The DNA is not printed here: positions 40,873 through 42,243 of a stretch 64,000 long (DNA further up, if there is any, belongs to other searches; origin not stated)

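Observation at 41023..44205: Probable sulfoquinovose monooxygenase (sulfo-SMO) pathway in an Acidimicrobiia-like actinobacterium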

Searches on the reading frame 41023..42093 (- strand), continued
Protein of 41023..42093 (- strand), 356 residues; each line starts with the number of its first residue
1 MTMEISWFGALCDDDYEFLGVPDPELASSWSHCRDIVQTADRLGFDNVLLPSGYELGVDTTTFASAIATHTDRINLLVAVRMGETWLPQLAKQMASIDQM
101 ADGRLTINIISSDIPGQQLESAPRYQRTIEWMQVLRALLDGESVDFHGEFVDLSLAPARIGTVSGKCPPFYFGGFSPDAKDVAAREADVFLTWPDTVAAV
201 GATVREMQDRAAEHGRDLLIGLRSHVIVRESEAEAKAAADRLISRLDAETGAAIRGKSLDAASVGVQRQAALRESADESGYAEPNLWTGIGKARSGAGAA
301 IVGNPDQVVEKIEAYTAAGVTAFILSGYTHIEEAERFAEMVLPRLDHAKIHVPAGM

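Call 30: find_encoding_contigs(protein=P0091, flank=10000, max_places=3)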
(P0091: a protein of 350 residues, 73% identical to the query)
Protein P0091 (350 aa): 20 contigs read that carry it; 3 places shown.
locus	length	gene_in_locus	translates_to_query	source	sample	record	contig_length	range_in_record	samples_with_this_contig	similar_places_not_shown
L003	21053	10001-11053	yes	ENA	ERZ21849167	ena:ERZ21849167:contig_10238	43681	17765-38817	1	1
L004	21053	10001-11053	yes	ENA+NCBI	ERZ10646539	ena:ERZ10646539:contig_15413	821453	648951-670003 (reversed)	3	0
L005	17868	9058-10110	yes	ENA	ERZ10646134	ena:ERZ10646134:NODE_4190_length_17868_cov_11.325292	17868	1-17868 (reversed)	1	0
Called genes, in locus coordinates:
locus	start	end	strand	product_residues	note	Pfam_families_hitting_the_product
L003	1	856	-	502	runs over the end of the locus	PF13458:Peripla_BP_6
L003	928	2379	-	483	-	PF00005:ABC_tran, PF02463:SMC_N (faint), PF13555:AAA_29 (faint), PF13304:AAA_21 (faint), PF00005:ABC_tran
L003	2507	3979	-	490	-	PF07991:KARI_N, PF01450:KARI_C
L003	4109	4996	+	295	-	PF00126:HTH_1, PF03466:LysR_substrate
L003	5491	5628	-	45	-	-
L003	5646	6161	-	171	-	PF01842:ACT, PF13291:ACT_4 (weak), PF22629:ACT_AHAS_ss, PF13710:ACT_5, PF10369:ALS_ss_C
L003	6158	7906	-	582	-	PF02776:TPP_enzyme_N, PF00205:TPP_enzyme_M, PF02775:TPP_enzyme_C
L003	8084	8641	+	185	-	PF01467:CTP_transf_like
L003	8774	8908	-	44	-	-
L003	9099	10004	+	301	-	PF00248:Aldo_ket_red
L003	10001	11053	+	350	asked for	PF00296:Bac_luciferase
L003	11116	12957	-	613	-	PF00109:ketoacyl-synt, PF02801:Ketoacyl-synt_C (weak)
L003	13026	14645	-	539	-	PF00128:Alpha-amylase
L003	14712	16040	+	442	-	PF01554:MatE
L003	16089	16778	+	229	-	PF01872:RibD_C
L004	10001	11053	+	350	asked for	PF00296:Bac_luciferase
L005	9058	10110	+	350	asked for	PF00296:Bac_luciferase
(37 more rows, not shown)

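Call 32: find_related_loci(query=A1, collection=genome_contigs, flank=10000)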
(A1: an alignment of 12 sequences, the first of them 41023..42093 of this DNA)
Query A1 (356 aa) in genome_contigs; peptide patterns used: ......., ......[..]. (x = any residue, [..] = any of these).
600 stretches matched a pattern (row limit reached: there are more); 570 encode a relative of the query (tblastn E <= 1e-3); the best 80 are kept; 80 distinct loci.
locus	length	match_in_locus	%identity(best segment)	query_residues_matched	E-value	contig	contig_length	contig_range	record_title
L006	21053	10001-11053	88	1-351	0e+0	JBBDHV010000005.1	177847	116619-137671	MAG: Acidimicrobiia bacterium isolate LejiaA_66_105 Lejia_A_131_length_177847_cov_63, whole genome shotgun sequence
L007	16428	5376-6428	81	1-351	0e+0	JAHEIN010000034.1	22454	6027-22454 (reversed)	MAG: bacterium isolate Ww501 NODE_4873_length_22454_cov_10.924193, whole genome shotgun sequence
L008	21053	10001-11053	79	1-351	0e+0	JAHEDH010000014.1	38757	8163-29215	MAG: bacterium isolate Ww195 NODE_1080_length_38757_cov_4.380526, whole genome shotgun sequence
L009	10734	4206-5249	75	3-350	3e-178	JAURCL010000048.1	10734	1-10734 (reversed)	MAG: Acidimicrobiales bacterium isolate SFB_27D_50_11 NODE_48_length_10734_cov_4.922774, whole genome shotgun sequence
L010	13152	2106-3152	74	3-351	8e-170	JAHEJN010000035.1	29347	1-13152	MAG: Acidimicrobiales bacterium isolate Ww551 NODE_2910_length_29347_cov_21.428591, whole genome shotgun sequence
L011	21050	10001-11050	72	1-350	1e-169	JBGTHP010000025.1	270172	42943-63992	MAG: Acidimicrobiia bacterium isolate JTS-RE241 k141_5976436, whole genome shotgun sequence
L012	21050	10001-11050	71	1-350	2e-169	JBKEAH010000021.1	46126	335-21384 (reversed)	MAG: Desertimonas sp. isolate VLC_103 k121_15148727, whole genome shotgun sequence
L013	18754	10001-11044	74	4-350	2e-169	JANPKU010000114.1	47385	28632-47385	MAG: Actinomycetes bacterium isolate VAR_61_metabat_177 VAR_61_k141_986136, whole genome shotgun sequence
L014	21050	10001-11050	76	3-352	4e-169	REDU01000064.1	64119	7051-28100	MAG: Ilumatobacter sp. isolate GEM2.Bin45 NODE_288_length_64119_cov_29.5122, whole genome shotgun sequence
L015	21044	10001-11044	75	3-350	2e-170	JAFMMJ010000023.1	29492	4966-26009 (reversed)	MAG: Ilumatobacteraceae bacterium isolate DEBay_Sum22NL08_93 NODE_632_length_29492_cov_121.905289, whole genome shotgun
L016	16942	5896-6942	72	3-351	1e-166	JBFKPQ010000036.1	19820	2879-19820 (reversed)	MAG: Acidimicrobiia bacterium isolate Mix_sand22.2022.08.G.65 k141_1286252_length_19820_cov_22.2261, whole genome shotgu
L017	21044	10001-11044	74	4-350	1e-165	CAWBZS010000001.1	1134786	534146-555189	MAG: Ilumatobacteraceae bacterium isolate MFD03804.bin.1.260 genome assembly, contig: contig_10345, whole genome shotgun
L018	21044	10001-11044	74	3-350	1e-165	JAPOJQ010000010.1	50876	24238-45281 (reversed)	MAG: Actinomycetota bacterium isolate bin67 k141_841801_length_50876_cov_30.9319, whole genome shotgun sequence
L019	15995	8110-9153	71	3-350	4e-165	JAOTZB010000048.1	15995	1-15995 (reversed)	MAG: Acidimicrobiia bacterium isolate 21_Jan_SF_Bin67 21_Jan_SF_Bin67_scaffold_2383_c1, whole genome shotgun sequence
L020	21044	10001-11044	73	4-350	1e-164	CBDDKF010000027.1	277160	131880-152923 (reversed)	MAG: Ilumatobacteraceae bacterium isolate ee343e59-867e-4763-8468-b2690ad66cb9 genome assembly, contig: contig_27, whole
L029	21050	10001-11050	69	4-353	4e-162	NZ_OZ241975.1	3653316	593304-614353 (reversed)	MAG: Candidatus Poriferisodalis sp. isolate 79460a1b-5495-4fe8-8039-067b752e2255 chromosome 1, complete sequence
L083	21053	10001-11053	63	3-352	2e-149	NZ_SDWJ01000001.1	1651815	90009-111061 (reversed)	Sphingorhabdus profundilacus strain IMCC26285 NODE_1_length_1651815_cov_67.7969, whole genome shotgun sequence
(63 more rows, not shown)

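Call 47: search_protein_families(library=pfam, proteins=[L083:3386-5872:-, L083:6059-8071:+, L083:7927-9096:+, L083:8925-9995:+, L083:11121-12197:-, L083:11797-12621:+, L083:12439-13788:-, L083:14707-16650:+, L083:16670-17206:+, L083:10668-11897:+], max_evalue=0.0001)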
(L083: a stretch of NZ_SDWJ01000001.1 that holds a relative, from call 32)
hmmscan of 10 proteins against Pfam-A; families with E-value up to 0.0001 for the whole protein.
L083:3386-5872:- (828 aa): 3 families
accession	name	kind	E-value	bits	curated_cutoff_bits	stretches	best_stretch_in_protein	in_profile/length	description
PF00593.30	TonB_dep_Rec_b-barrel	-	7.2e-45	155.1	27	1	304-780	40-435/436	TonB dependent receptor-like, beta-barrel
PF07715.20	Plug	-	1.5e-17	64.5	23.9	1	67-175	2-107/107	TonB-dependent Receptor Plug Domain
PF14905.12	OMP_b-brl_3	-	8.1e-08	32.2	27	1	556-792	165-384/408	Outer membrane protein beta-barrel family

L083:6059-8071:+ (670 aa): 2 families
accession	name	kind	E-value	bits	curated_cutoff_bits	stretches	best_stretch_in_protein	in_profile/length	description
PF01055.32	Glyco_hydro_31_2nd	-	1.8e-36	126.6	23.5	1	270-562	38-325/328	Glycosyl hydrolases family 31 TIM-barrel domain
PF21365.3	Glyco_hydro_31_3rd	-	2.5e-19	70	24.4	1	573-655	1-85/87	Glycosyl hydrolase family 31 C-terminal domain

L083:7927-9096:+ (389 aa): 4 families
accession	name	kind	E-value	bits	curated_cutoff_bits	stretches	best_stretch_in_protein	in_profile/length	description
PF13377.12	Peripla_BP_3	-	1.4e-38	133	26.5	1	221-376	2-167/167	Periplasmic binding protein-like domain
PF00532.27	Peripla_BP_1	-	9.4e-23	81.5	22.2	1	113-357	5-259/281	Periplasmic binding proteins and sugar binding domain of LacI family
PF00356.27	LacI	-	4.3e-19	68.5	27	1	54-98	2-46/46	Bacterial regulatory proteins, lacI family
PF13407.12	Peripla_BP_4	-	6.7e-09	36.1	35.1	1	112-328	1-220/258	Periplasmic binding protein domain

L083:8925-9995:+ (356 aa): 1 family
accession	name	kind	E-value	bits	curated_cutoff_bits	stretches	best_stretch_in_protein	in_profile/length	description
PF00248.27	Aldo_ket_red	-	5.1e-59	200.2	24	1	78-343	2-283/291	Aldo/keto reductase family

L083:11121-12197:- (358 aa): 2 families
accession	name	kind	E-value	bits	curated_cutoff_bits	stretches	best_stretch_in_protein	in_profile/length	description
PF03462.23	PCRF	-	6.2e-67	225.6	24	1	11-203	1-194/194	PCRF domain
PF00472.26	RF-1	-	1.2e-45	154.6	35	1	211-320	2-116/116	RF-1 domain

L083:11797-12621:+ (274 aa): 0 families

L083:12439-13788:- (449 aa): 3 families
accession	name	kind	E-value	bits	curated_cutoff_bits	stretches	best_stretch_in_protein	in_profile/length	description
PF13393.11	tRNA-synt_His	-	2.2e-32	113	25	1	19-321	1-308/308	Histidyl-tRNA synthetase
PF00587.30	tRNA-synt_2b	-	2.4e-16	60.7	29.3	1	77-322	1-160/179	tRNA synthetase class II core domain (G, H, P, S and T)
PF01409.25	tRNA-synt_2d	-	5e-05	23.3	19.8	0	15-167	59-157/246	tRNA synthetases class II core domain (F)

L083:14707-16650:+ (647 aa): 2 families
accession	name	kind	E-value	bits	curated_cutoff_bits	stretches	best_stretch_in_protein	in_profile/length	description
PF05299.18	Peptidase_M61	-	8.3e-35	120.2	22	1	319-435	3-118/118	M61 glycyl aminopeptidase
PF17899.6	Peptidase_M61_N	-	9.6e-32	110.7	23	1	55-226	2-167/168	Peptidase M61 N-terminal domain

L083:16670-17206:+ (178 aa): 1 family
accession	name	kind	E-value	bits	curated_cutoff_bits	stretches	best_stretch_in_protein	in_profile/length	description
PF00719.24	Pyrophosphatase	-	3.5e-57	192.9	23.5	1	18-172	1-151/153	Inorganic pyrophosphatase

L083:10668-11897:+ (409 aa): 0 families

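Call 48: search_solved_structures(query=L083:6059-8071:+, max_evalue=1e-20, show_alignments=0)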
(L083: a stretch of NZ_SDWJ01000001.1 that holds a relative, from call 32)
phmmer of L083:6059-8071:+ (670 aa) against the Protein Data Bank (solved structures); distinct sequences matched with E-value up to 1e-20: 21.
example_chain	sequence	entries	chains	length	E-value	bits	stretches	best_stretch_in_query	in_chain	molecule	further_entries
5ohy_A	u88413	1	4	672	6.4e-254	847.6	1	7-664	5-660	Alpha-glucosidase yihQ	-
5ohs_A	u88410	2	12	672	2.5e-253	845.6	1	7-664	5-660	Alpha-glucosidase yihQ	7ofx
8r56_A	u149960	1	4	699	3.2e-208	696.5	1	10-664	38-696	Glycosyl hydrolase, family 31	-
6pnr_A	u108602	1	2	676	2.7e-203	680.2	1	4-669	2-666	Alpha-glucosidase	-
5aed_A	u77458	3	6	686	4.9e-180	603.4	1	3-665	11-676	ALPHA-GLUCOSIDASE YIHQ | Sulfoquinovosidase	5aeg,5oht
5aee_A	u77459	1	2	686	1.9e-179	601.4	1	3-665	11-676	ALPHA-GLUCOSIDASE YIHQ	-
5f7c_A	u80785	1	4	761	2.2e-38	135.2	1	172-655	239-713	Alpha-glucosidase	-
1we5_A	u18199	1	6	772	3.1e-35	124.7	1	292-652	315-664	Putative family 31 glucosidase yicI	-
2f2h_A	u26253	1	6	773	3.1e-35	124.7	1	292-652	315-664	Putative family 31 glucosidase yicI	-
1xsi_A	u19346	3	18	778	3.2e-35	124.7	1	292-652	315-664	Putative family 31 glucosidase yicI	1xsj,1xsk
8t7z_A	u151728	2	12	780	4e-34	121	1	292-633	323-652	Alpha-glucosidase yicI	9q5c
5i23_A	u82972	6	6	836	1.9e-33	118.8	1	172-644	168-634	Oligosaccharide 4-alpha-D-glucosyltransferase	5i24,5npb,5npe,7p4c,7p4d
4b9y_A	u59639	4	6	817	2.2e-33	118.6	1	172-644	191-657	ALPHA-GLUCOSIDASE, PUTATIVE, ADG31B | Oligosaccharide 4-alpha-D-glucosyltransferase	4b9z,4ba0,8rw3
5npc_A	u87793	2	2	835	7.7e-33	116.8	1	172-644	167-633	Oligosaccharide 4-alpha-D-glucosyltransferase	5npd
5i0d_A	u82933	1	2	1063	9.2e-27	96.7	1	211-636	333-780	Lmo2446 protein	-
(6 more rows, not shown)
